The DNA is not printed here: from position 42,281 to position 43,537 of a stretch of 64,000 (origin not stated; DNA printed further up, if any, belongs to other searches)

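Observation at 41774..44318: Translationally coupled HprK-like kinase and nucleotidyltransferase-methyltransferase fusion inside the glycan locus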

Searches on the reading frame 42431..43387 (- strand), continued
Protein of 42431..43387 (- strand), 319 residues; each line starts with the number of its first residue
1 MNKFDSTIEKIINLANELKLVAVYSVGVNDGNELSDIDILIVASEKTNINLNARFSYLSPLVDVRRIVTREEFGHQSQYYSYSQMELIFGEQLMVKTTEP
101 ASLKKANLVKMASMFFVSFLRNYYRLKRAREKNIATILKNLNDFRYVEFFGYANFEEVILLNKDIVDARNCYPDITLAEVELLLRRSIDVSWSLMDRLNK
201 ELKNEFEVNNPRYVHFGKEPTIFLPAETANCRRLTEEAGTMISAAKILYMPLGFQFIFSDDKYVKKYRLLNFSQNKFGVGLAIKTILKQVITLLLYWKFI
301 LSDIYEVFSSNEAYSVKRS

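Call 60: find_encoding_contigs(protein=P0046, flank=7000, max_places=3)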
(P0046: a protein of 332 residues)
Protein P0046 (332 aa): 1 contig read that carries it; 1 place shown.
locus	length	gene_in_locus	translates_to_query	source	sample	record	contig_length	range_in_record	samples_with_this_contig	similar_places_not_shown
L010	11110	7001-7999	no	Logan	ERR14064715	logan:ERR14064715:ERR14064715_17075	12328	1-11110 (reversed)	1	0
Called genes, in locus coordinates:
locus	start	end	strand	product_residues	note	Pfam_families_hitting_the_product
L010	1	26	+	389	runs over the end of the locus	PF13439:Glyco_transf_4, PF13579:Glyco_trans_4_4, PF00534:Glycos_transf_1, PF13692:Glyco_trans_1_4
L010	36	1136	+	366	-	PF13439:Glyco_transf_4, PF00534:Glycos_transf_1, PF13692:Glyco_trans_1_4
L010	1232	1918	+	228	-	PF13489:Methyltransf_23, PF13847:Methyltransf_31, PF08241:Methyltransf_11, PF08242:Methyltransf_12, PF13649:Methyltransf_25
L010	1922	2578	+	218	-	PF02388:FemAB (faint)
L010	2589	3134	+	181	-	PF00132:Hexapep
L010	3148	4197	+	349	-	PF00534:Glycos_transf_1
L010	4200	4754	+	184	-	PF01209:Ubie_methyltran (weak), PF13847:Methyltransf_31, PF08241:Methyltransf_11, PF13649:Methyltransf_25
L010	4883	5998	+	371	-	PF00534:Glycos_transf_1 (weak), PF13692:Glyco_trans_1_4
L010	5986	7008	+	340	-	-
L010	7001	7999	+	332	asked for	-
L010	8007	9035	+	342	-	-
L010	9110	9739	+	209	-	PF13489:Methyltransf_23, PF08241:Methyltransf_11, PF13847:Methyltransf_31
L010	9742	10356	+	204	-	PF02585:PIG-L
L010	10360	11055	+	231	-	PF08889:WbqC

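Call 61: find_encoding_contigs(protein=P0057, flank=7000, max_places=3)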
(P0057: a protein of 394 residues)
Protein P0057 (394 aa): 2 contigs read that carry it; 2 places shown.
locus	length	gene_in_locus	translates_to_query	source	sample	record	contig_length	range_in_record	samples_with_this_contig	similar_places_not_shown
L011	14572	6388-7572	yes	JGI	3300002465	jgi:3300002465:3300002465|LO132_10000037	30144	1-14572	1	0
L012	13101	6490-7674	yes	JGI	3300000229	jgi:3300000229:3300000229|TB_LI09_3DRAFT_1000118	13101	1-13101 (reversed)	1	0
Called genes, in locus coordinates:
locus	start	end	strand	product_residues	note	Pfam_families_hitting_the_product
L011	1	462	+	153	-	?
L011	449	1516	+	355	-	PF04055:Radical_SAM, PF12544:LAM_C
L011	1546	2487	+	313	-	PF00535:Glycos_transf_2, PF10111:Glyco_tranf_2_2, PF13641:Glyco_tranf_2_3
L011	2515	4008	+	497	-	PF01943:Polysacc_synt, PF13440:Polysacc_synt_3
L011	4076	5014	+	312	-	PF00535:Glycos_transf_2, PF10111:Glyco_tranf_2_2 (weak), PF13506:Glyco_transf_21 (faint), PF13641:Glyco_tranf_2_3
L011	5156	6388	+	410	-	-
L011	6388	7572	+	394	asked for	-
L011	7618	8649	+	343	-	-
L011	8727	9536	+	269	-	PF01522:Polysacc_deac_1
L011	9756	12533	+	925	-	PF07705:CARDB, PF00801:PKD, PF18911:PKD_4, PF22352:K319L-like_PKD (weak), PF18962:Por_Secre_tail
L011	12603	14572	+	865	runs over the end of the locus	PF07940:Hepar_II_III_C (weak), PF13860:FlgD_ig, PF18962:Por_Secre_tail (weak)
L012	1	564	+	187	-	?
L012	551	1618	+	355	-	PF04055:Radical_SAM, PF12544:LAM_C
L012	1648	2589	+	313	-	PF00535:Glycos_transf_2, PF10111:Glyco_tranf_2_2, PF13641:Glyco_tranf_2_3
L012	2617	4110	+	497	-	PF01943:Polysacc_synt, PF13440:Polysacc_synt_3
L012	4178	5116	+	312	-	PF00535:Glycos_transf_2, PF10111:Glyco_tranf_2_2 (weak), PF13506:Glyco_transf_21 (faint), PF13641:Glyco_tranf_2_3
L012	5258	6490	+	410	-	-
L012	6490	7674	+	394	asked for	-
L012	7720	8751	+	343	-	-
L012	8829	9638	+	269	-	PF01522:Polysacc_deac_1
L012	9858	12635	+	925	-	PF07705:CARDB, PF00801:PKD, PF18911:PKD_4, PF22352:K319L-like_PKD (weak), PF18962:Por_Secre_tail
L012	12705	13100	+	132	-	?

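Call 68: search_solved_structures(query=A4, max_evalue=10, show_alignments=2)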
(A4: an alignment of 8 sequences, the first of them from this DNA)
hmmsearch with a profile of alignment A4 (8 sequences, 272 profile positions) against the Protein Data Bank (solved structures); distinct sequences matched with E-value up to 10: 6.
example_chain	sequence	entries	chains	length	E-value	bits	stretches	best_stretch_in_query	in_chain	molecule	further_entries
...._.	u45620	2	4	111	0.069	15.5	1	150-215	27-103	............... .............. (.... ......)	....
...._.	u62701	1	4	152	0.15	14.4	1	134-208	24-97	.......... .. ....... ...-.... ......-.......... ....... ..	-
4nad_B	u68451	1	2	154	0.16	14.4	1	134-209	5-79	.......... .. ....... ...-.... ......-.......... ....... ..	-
2l82_A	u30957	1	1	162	0.16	14.3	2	40-81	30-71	DESIGNED PROTEIN OR32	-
2n3z_A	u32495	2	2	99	0.77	12.1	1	40-103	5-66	OR446 | De novo designed protein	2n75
6llq_A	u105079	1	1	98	1.8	10.8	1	41-105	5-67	VAL88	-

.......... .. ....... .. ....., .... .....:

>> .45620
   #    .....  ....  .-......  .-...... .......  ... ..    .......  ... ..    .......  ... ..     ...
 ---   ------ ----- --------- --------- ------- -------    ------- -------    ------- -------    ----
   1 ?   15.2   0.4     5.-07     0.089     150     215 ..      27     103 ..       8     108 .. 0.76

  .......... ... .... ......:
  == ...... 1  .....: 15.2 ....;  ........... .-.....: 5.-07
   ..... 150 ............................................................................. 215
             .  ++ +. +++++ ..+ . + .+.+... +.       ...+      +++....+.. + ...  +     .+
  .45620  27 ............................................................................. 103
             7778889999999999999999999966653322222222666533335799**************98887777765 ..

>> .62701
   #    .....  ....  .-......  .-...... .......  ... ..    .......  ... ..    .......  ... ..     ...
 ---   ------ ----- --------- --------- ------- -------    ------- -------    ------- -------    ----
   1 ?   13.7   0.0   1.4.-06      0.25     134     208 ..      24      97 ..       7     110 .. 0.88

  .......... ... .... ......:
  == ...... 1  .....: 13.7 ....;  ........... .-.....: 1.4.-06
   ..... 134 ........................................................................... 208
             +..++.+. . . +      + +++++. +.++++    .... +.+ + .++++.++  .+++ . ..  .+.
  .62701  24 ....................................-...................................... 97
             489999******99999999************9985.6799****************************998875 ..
